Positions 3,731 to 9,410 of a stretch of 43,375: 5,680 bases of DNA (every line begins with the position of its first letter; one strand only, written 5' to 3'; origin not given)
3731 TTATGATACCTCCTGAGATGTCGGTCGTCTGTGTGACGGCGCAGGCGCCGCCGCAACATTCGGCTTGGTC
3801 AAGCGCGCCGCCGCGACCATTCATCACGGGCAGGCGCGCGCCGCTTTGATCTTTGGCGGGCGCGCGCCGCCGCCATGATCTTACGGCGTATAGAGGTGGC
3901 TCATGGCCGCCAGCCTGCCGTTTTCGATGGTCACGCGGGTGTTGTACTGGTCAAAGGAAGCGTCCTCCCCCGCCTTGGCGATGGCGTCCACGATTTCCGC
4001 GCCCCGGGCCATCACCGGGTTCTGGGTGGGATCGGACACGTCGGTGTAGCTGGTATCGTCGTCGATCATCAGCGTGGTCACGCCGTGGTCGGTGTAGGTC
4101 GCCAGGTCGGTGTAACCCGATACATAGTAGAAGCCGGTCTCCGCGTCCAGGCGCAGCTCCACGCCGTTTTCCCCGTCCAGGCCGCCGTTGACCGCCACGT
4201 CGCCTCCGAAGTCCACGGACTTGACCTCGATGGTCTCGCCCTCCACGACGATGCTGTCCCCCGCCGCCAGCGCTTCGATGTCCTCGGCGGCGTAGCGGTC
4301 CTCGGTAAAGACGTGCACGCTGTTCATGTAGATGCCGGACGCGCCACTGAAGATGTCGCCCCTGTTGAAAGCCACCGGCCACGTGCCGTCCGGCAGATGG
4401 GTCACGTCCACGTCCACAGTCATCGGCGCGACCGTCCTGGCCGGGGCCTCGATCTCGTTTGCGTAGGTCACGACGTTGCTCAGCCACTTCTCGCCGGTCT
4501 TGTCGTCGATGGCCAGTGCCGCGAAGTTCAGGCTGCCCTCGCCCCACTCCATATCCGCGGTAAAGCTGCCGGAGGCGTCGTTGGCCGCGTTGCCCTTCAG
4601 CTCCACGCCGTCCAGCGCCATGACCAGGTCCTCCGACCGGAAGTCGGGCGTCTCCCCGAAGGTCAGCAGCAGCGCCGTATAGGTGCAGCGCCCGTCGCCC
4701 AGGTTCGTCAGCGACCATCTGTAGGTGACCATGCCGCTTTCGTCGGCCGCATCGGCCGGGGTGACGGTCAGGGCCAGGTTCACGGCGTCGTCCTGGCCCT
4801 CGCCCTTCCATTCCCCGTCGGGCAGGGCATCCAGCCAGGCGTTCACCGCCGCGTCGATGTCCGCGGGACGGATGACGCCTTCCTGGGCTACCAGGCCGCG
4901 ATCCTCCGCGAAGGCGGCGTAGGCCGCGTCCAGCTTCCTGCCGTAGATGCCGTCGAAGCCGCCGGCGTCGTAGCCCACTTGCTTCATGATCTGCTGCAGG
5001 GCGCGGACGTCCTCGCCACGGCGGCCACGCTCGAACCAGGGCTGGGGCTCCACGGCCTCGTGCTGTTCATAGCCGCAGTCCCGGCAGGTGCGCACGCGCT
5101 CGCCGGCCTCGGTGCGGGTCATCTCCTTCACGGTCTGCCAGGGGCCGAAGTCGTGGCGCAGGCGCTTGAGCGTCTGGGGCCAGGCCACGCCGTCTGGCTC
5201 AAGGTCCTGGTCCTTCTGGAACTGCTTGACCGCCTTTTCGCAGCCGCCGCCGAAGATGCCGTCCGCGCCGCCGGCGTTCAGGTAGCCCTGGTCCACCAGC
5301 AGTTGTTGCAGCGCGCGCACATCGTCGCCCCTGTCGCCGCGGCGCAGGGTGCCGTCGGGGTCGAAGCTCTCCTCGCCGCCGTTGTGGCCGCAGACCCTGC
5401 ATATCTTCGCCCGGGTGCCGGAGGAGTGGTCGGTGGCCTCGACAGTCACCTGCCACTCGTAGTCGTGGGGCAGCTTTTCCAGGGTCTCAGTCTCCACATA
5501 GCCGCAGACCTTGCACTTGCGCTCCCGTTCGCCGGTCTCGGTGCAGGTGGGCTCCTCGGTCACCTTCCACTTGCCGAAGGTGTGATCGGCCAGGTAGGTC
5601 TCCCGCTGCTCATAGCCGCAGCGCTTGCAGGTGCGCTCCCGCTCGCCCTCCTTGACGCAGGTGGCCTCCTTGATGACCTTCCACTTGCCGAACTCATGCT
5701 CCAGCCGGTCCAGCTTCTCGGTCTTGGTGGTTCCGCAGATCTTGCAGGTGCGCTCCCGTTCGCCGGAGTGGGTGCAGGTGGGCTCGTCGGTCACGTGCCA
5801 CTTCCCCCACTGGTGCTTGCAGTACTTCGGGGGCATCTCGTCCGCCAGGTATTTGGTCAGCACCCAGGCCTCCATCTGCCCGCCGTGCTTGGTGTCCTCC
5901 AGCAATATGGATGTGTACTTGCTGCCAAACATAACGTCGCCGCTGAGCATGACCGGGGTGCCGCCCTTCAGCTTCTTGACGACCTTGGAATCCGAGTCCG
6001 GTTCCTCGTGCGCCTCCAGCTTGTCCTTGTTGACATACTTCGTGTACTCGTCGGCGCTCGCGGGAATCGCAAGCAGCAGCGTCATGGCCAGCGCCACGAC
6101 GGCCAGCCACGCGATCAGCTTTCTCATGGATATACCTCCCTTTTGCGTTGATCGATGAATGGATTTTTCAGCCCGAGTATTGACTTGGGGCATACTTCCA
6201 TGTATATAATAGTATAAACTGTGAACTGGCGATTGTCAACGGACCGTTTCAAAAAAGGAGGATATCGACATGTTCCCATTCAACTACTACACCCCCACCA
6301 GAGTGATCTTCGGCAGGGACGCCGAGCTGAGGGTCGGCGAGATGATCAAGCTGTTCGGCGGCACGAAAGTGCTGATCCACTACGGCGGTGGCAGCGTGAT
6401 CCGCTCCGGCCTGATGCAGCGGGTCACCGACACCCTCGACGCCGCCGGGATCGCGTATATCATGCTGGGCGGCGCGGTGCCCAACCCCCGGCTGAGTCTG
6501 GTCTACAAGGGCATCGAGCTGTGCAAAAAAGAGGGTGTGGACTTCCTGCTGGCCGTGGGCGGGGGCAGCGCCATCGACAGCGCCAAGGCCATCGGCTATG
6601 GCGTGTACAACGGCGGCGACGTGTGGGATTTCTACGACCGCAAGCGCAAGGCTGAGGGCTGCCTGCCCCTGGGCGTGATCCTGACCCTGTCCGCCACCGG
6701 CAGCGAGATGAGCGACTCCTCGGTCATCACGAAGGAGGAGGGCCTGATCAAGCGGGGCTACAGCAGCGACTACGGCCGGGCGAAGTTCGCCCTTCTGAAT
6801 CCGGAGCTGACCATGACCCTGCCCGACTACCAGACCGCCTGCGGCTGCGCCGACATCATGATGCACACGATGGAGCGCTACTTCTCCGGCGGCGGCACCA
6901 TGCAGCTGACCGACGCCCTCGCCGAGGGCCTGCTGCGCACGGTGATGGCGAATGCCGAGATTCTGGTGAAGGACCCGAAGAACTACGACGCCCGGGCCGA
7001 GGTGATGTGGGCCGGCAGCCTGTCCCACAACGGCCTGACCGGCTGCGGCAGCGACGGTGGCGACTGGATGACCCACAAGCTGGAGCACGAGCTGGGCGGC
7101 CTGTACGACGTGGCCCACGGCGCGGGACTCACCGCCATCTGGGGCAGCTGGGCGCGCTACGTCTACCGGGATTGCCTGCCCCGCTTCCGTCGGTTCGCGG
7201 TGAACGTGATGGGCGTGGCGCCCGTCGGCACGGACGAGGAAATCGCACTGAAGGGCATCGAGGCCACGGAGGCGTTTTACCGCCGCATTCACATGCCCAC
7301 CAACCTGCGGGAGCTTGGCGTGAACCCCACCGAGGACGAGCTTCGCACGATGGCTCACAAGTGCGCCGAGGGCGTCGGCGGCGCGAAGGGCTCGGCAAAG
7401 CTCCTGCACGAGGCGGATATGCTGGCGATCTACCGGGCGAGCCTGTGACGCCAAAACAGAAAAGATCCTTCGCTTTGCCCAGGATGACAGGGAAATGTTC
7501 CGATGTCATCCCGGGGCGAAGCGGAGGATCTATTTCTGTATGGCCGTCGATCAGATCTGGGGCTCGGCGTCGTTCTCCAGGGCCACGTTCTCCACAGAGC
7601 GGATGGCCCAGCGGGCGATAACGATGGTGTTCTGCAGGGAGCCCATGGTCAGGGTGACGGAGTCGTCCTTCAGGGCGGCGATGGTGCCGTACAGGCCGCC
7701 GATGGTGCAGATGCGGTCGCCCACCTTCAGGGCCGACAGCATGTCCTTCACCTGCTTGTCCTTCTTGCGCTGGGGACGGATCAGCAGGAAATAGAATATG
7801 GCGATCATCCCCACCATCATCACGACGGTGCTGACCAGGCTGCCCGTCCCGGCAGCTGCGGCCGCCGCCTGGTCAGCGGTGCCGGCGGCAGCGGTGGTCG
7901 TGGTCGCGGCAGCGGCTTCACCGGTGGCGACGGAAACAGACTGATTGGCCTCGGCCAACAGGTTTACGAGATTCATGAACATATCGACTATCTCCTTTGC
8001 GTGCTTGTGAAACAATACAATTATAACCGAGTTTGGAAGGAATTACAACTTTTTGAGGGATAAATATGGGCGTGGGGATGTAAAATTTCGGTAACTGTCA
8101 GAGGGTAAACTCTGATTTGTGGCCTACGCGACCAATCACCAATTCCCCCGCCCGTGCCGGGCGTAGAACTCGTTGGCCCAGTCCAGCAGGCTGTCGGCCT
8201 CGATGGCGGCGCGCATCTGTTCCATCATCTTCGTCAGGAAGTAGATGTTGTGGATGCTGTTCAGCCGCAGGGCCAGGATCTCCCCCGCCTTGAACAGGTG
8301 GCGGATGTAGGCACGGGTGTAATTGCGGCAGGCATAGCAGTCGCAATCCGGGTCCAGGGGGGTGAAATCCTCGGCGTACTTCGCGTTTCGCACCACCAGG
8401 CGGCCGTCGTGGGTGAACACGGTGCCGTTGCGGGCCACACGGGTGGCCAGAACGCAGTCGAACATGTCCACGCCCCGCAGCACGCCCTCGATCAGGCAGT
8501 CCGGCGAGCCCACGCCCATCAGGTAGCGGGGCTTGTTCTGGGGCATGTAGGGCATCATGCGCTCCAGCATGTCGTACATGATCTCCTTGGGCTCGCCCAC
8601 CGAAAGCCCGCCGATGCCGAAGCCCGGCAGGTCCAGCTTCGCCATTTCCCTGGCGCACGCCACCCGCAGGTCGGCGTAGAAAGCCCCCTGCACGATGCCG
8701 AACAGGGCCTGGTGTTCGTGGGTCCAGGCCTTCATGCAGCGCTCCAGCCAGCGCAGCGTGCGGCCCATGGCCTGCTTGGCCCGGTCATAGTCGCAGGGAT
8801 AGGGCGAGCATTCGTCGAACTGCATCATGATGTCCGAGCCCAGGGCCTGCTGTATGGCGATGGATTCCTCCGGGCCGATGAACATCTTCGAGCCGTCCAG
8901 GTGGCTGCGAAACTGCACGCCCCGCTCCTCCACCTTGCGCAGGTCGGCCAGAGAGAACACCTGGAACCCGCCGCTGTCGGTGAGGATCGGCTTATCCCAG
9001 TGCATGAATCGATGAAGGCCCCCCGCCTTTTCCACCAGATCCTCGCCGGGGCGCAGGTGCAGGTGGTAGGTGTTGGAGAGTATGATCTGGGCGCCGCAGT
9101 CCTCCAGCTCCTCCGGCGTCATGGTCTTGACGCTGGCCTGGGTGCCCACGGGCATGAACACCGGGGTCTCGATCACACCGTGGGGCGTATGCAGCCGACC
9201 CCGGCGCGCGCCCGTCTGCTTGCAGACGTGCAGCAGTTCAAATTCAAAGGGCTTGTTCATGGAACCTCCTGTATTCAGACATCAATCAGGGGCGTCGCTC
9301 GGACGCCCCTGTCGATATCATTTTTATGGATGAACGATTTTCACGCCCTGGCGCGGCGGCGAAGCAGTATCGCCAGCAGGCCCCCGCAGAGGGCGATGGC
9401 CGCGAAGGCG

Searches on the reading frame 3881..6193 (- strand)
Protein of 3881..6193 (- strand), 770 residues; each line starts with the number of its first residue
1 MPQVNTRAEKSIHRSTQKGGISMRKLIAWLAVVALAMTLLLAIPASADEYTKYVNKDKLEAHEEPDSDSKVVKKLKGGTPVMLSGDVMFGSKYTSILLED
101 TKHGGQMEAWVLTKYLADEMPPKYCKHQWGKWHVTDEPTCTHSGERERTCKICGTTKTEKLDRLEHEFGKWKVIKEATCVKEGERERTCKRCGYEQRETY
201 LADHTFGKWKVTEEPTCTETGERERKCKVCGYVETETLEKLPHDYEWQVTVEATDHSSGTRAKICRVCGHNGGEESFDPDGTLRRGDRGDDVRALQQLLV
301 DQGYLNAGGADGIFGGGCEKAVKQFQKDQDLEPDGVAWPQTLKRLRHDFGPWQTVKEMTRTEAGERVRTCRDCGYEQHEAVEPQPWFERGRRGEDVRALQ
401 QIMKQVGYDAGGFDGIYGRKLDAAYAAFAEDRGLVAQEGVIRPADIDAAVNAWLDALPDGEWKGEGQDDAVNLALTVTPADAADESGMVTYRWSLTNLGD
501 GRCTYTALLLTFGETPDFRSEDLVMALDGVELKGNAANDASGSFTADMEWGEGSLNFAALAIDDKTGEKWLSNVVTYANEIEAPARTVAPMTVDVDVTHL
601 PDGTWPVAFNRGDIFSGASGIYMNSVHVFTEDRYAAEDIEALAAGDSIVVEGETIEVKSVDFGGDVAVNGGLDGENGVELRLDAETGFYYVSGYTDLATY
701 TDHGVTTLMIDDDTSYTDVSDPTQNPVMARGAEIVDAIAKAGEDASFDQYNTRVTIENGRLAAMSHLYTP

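Call 41: search_protein_families(library=pfam, proteins=[window:3881-6193:-], max_evalue=0.00001)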
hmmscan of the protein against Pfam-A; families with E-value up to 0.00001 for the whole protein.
window:3881-6193:- (770 aa): 1 family
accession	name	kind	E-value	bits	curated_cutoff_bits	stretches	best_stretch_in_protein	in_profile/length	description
PF01471.23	PG_binding_1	-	5.8e-23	81.3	23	1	288-345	1-57/57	Putative peptidoglycan binding domain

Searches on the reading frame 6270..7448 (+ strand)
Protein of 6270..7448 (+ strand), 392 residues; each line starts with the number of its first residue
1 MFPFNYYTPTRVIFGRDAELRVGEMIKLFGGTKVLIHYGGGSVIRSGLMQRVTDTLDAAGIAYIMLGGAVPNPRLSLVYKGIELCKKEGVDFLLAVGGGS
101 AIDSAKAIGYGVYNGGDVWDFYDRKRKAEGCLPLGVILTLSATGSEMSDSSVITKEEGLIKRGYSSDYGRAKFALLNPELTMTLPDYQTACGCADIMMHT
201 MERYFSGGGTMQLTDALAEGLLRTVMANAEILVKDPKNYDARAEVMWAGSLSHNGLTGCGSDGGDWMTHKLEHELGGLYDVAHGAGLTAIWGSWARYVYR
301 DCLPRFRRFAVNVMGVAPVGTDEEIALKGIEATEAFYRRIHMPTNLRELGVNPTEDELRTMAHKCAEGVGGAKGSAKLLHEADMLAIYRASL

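Call 41: search_protein_families(library=pfam, proteins=[window:6270-7448:+], max_evalue=0.00001)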
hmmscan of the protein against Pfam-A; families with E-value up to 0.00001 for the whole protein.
window:6270-7448:+ (392 aa): 3 families
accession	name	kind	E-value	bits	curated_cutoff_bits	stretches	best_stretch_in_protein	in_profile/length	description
PF00465.25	Fe-ADH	-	6.7e-43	146.6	31.3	1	9-178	1-168/168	Iron-containing alcohol dehydrogenase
PF25137.1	ADH_Fe_C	-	7.1e-31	107.8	27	1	189-391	1-193/194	Fe-containing alcohol dehydrogenase family, C-terminal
PF13685.12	Fe-ADH_2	-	5.3e-08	33.4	28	1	15-110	3-95/149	Iron-containing alcohol dehydrogenase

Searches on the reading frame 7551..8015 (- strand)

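Call 41: search_protein_families(library=pfam, proteins=[window:7551-8015:-], max_evalue=0.00001)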
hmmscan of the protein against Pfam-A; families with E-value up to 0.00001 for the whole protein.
window:7551-8015:- (154 aa): 1 family
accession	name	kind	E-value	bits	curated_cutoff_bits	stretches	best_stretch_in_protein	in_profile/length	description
PF02699.20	YajC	-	2.4e-27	95.1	28.2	1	63-139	2-77/78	Preprotein translocase subunit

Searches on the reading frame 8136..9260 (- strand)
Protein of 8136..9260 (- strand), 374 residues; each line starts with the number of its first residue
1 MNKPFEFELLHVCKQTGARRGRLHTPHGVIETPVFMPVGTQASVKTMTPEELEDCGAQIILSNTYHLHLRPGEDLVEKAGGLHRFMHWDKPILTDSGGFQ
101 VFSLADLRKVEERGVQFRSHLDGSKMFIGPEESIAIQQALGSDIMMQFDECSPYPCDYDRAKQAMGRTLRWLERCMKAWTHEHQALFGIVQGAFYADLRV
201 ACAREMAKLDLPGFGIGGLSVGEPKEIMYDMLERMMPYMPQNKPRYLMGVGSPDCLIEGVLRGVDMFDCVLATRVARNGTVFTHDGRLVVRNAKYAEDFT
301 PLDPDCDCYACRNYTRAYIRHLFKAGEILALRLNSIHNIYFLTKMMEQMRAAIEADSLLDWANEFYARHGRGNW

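Call 41: search_protein_families(library=pfam, proteins=[window:8136-9260:-], max_evalue=0.00001)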
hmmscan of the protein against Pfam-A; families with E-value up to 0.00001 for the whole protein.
window:8136-9260:- (374 aa): 1 family
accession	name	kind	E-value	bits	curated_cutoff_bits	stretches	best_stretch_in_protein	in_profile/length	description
PF01702.25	TGT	-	5.7e-172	572.1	26.3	1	17-370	2-356/357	Queuine tRNA-ribosyltransferase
